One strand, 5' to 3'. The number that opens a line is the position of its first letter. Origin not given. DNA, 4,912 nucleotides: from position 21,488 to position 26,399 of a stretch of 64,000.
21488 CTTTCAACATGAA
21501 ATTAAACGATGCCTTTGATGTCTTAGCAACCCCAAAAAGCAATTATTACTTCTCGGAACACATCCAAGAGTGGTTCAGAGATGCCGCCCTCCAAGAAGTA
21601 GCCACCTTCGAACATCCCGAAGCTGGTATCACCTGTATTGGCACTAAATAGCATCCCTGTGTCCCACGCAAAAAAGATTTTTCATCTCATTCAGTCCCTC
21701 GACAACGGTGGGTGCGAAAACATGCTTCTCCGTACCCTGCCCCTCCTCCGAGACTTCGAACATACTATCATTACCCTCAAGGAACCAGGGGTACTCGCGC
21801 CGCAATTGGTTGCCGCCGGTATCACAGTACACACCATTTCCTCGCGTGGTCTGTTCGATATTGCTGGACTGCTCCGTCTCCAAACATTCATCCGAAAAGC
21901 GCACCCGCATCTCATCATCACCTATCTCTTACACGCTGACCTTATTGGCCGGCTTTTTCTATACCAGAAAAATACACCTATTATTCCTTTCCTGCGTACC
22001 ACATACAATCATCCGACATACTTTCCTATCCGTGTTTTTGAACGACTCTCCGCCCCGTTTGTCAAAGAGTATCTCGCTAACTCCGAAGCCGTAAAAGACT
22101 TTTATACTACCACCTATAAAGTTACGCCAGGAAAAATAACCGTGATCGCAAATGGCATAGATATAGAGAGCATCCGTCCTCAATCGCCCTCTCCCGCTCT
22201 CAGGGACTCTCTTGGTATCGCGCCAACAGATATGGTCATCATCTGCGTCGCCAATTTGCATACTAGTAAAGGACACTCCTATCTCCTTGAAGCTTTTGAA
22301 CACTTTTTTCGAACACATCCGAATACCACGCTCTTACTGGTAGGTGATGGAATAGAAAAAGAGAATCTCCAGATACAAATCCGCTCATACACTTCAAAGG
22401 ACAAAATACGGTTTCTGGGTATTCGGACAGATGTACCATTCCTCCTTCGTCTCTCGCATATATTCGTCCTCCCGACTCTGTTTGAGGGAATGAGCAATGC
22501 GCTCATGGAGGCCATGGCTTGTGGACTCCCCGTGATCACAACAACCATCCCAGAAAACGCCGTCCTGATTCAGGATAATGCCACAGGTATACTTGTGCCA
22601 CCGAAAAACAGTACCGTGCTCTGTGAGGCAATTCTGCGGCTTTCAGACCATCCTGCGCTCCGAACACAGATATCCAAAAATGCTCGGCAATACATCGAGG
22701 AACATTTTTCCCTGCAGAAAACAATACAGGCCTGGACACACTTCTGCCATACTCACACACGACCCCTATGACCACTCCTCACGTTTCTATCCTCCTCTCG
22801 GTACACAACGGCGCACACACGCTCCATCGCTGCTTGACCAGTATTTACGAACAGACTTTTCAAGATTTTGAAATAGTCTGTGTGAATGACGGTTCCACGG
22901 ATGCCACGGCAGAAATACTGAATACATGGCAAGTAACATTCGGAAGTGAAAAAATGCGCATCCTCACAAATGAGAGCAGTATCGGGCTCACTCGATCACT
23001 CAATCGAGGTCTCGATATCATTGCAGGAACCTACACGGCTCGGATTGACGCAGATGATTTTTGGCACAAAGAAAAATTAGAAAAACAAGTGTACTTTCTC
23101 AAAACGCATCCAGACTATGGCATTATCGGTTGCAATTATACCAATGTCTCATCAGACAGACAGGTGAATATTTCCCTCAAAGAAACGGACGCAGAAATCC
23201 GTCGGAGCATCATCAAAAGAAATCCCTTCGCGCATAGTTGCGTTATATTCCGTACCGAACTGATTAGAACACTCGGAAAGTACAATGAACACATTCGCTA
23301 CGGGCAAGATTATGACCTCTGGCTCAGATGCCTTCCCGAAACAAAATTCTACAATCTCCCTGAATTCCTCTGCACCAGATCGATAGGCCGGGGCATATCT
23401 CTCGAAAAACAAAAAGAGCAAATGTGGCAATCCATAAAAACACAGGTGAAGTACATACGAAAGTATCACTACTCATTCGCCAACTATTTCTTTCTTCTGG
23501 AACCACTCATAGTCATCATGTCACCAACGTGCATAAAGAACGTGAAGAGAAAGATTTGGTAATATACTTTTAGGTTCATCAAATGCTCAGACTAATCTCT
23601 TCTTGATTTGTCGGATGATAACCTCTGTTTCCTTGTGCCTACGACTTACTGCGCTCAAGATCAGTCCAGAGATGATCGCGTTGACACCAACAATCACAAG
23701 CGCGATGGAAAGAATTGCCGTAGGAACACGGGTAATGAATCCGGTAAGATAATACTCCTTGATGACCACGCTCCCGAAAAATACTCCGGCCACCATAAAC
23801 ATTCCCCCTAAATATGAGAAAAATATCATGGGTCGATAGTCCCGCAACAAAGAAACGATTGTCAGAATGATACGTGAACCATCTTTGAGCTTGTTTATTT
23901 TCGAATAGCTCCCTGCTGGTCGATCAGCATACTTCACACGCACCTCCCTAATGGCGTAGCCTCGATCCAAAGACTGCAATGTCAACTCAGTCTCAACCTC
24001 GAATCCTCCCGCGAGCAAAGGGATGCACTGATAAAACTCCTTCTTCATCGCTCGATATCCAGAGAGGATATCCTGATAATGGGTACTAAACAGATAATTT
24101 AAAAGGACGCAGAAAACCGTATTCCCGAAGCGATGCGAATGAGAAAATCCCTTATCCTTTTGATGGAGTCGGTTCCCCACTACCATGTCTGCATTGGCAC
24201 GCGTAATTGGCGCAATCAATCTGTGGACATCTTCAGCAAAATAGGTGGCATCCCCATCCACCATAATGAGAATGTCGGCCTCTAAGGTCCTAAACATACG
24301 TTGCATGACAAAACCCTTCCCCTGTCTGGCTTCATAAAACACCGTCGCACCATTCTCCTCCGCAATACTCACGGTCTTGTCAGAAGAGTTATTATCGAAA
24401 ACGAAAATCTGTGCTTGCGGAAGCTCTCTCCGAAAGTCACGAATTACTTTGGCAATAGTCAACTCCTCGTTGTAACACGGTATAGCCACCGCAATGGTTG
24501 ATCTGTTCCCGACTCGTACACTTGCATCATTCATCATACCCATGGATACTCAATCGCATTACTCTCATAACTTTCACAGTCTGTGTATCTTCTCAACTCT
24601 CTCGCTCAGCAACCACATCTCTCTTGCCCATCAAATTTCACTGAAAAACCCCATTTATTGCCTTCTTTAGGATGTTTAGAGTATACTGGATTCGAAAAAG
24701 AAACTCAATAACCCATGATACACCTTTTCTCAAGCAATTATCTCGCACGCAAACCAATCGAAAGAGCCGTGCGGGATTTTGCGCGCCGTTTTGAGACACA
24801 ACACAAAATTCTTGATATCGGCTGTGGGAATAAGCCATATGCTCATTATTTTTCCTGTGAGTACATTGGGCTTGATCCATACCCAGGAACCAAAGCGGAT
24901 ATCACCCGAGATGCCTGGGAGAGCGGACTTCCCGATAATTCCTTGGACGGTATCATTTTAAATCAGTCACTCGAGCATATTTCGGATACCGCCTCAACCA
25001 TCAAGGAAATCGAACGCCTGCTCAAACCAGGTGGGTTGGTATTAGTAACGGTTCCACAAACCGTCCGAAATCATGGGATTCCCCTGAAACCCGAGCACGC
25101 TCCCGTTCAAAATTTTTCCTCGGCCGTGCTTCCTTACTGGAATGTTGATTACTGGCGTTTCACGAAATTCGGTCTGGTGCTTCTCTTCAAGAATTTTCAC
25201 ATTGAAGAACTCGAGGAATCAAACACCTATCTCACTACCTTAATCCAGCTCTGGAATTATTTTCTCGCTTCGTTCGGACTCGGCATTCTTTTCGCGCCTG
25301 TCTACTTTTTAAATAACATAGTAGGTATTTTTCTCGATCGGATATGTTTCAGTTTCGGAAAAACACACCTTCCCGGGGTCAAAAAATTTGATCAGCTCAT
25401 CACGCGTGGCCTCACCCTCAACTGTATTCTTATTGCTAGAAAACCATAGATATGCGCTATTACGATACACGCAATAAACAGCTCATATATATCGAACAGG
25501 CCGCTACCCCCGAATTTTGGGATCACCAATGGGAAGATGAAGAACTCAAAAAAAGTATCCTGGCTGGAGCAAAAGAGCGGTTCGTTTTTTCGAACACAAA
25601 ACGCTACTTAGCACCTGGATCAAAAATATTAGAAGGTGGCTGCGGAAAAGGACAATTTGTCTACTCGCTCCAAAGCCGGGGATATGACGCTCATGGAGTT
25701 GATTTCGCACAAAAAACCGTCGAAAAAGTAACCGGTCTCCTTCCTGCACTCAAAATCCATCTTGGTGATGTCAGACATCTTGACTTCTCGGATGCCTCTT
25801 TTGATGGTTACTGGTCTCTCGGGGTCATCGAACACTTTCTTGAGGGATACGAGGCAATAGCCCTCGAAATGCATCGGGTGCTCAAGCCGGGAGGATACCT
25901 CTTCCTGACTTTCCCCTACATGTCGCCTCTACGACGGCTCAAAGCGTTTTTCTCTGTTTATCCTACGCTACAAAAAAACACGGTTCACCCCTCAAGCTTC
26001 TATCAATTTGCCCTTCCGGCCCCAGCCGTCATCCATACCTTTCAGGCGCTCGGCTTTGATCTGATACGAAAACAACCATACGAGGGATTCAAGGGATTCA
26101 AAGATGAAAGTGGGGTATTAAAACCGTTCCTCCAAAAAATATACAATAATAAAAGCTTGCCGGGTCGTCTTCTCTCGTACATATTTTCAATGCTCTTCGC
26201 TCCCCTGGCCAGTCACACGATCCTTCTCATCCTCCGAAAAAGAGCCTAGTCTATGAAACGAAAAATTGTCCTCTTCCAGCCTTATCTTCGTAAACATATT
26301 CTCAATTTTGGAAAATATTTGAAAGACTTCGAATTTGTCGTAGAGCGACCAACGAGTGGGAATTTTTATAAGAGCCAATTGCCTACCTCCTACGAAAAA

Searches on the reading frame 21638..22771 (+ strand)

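Call 18: search_protein_families(library=pfam, proteins=[window:21638-22771:+], max_evalue=0.0001)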
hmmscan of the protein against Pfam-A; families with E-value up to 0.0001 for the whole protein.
window:21638-22771:+ (377 aa): 5 families
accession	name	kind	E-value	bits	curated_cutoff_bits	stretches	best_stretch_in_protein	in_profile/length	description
PF00534.26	Glycos_transf_1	-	1.2e-36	126.3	26.4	1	187-351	4-171/172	Glycosyl transferases group 1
PF13692.12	Glyco_trans_1_4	-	1.2e-32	113.6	27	1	200-337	3-141/142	Glycosyl transferases group 1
PF13439.12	Glyco_transf_4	-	4.7e-14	53.2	28.5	1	38-177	18-169/170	Glycosyltransferase Family 4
PF13579.12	Glyco_trans_4_4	-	2.8e-07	31.4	29.7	1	38-173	15-158/158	Glycosyl transferase 4-like domain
PF13524.12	Glyco_trans_1_2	-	4.5e-06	27.1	25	1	282-366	60-142/144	Glycosyl transferase-like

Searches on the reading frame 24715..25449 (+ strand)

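Call 18: search_protein_families(library=pfam, proteins=[window:24715-25449:+], max_evalue=0.0001)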
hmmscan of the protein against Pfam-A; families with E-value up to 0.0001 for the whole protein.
window:24715-25449:+ (244 aa): 6 families
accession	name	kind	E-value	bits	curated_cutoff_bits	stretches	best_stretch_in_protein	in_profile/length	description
PF13489.12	Methyltransf_23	-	5.9e-14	52.6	27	1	14-116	8-121/164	Methyltransferase domain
PF08241.18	Methyltransf_11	-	2.1e-12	48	21.2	1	33-110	1-94/95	Methyltransferase domain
PF13847.12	Methyltransf_31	-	3.5e-09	36.9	27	1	61-116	61-114/145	Methyltransferase domain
PF13649.12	Methyltransf_25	-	9.9e-07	29.8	27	0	66-107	54-97/97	Methyltransferase domain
PF05148.21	Methyltransf_8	-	2.8e-06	27.8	27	1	12-111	57-156/219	Hypothetical methyltransferase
PF08242.18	Methyltransf_12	-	4e-06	27.9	30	1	71-108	61-97/98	Methyltransferase domain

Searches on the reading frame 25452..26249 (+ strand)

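Call 18: search_protein_families(library=pfam, proteins=[window:25452-26249:+], max_evalue=0.0001)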
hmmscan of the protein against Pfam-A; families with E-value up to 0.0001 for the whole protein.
window:25452-26249:+ (265 aa): 8 families
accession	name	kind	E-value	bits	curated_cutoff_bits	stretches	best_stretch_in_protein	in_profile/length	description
PF08241.18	Methyltransf_11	-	8.1e-19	68.5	21.2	1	60-152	1-95/95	Methyltransferase domain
PF13649.12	Methyltransf_25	-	8.1e-16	58.9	27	1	59-148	1-97/97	Methyltransferase domain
PF13489.12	Methyltransf_23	-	8.5e-10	39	27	1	43-156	7-120/164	Methyltransferase domain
PF13847.12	Methyltransf_31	-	2.8e-09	37.2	27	1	55-156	3-113/145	Methyltransferase domain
PF08242.18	Methyltransf_12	-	1.9e-08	35.3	30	1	60-150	1-98/98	Methyltransferase domain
PF05724.17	TPMT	-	3.5e-05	24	26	1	19-93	2-75/218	Thiopurine S-methyltransferase (TPMT)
PF07021.18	MetW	-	4e-05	23.8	21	1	47-118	5-77/193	Methionine biosynthesis protein MetW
PF02353.26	CMAS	-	7.7e-05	22.6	27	1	48-152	55-164/273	Mycolic acid cyclopropane synthetase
